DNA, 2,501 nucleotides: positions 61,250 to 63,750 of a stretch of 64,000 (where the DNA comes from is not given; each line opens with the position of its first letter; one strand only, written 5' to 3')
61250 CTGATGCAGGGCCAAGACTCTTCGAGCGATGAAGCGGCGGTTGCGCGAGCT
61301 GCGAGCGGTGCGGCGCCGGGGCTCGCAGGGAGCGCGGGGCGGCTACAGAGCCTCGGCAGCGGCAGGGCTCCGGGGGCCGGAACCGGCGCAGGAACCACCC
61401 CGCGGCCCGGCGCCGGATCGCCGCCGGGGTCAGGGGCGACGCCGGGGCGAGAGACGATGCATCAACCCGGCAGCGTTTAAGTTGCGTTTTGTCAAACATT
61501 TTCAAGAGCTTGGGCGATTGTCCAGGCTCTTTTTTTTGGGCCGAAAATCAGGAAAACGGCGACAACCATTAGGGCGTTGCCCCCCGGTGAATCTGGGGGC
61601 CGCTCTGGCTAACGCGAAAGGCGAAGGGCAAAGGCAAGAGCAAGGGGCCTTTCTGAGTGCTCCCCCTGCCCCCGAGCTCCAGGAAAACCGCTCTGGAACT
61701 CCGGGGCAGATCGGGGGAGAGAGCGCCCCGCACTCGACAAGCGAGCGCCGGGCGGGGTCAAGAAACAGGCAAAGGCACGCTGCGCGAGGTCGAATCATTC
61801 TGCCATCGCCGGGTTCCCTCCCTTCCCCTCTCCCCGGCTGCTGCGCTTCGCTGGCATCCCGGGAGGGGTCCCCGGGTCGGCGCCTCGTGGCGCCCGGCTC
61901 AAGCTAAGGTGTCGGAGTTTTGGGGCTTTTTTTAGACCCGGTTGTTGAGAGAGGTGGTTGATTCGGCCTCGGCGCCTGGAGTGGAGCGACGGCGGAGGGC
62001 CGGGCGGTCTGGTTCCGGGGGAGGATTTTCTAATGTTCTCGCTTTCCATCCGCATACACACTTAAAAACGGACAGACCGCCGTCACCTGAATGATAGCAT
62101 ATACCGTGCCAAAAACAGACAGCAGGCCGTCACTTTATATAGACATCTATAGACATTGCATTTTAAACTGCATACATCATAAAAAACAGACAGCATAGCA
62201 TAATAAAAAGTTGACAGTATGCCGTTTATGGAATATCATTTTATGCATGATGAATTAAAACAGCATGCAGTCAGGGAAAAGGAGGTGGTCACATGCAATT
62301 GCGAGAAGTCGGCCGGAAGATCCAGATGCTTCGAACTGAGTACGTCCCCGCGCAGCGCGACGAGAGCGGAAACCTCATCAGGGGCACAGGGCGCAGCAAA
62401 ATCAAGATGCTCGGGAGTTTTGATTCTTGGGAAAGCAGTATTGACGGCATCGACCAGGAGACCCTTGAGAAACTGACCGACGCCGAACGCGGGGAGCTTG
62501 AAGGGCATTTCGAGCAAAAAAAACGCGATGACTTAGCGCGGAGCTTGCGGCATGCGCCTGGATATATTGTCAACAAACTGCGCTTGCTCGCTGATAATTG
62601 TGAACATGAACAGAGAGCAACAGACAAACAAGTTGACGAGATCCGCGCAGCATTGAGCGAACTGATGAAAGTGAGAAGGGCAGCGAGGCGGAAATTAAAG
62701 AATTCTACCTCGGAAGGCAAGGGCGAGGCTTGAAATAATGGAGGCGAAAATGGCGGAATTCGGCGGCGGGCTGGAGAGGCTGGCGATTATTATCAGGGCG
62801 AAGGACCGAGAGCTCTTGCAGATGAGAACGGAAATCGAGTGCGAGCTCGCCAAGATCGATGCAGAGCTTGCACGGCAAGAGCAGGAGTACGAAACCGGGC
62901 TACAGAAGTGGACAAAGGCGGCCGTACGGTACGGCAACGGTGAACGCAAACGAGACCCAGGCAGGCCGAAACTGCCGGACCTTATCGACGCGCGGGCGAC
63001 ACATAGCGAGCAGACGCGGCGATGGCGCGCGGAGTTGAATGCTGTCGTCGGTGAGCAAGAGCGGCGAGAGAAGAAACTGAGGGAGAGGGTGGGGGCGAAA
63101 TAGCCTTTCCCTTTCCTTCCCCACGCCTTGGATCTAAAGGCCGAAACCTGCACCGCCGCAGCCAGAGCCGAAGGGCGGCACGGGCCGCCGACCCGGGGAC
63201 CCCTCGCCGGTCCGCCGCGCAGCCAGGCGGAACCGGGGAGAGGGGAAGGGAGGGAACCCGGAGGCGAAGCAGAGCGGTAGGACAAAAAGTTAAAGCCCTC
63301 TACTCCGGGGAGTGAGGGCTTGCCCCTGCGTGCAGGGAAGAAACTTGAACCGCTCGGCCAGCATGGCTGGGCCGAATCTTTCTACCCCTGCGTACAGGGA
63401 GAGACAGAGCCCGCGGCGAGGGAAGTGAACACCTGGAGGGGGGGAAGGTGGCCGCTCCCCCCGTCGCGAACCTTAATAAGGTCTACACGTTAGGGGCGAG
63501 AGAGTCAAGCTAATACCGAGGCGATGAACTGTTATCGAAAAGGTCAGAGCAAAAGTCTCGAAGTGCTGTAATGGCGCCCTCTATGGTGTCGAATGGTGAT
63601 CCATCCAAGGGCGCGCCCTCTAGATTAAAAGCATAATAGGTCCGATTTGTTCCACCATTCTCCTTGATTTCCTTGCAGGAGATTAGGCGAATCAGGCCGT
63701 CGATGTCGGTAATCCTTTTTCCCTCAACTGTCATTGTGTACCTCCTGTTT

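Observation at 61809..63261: Two-gene cassette bracketed by about 85-bp structured inverted repeats containing a G-quadruplex motif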

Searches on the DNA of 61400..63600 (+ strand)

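Call 10: search_dna_similar(query=window:61700-63400:+, collection=plasmids, mode=distant, max_rows=20)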
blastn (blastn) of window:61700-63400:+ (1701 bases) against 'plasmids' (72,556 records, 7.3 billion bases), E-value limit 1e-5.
No match.

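Call 81: search_rna_families(source=window, start=61400, end=63600, threshold=evalue, max_evalue=1)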
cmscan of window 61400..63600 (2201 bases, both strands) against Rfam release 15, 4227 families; matches with E-value up to 1: 1.
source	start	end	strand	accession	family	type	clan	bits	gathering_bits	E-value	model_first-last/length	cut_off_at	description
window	63098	63231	-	RF01946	KCNQ1OT1_1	Gene; lncRNA;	-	10.5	70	0.53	1-464/464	no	KCNQ1 overlapping transcript 1 conserved region 1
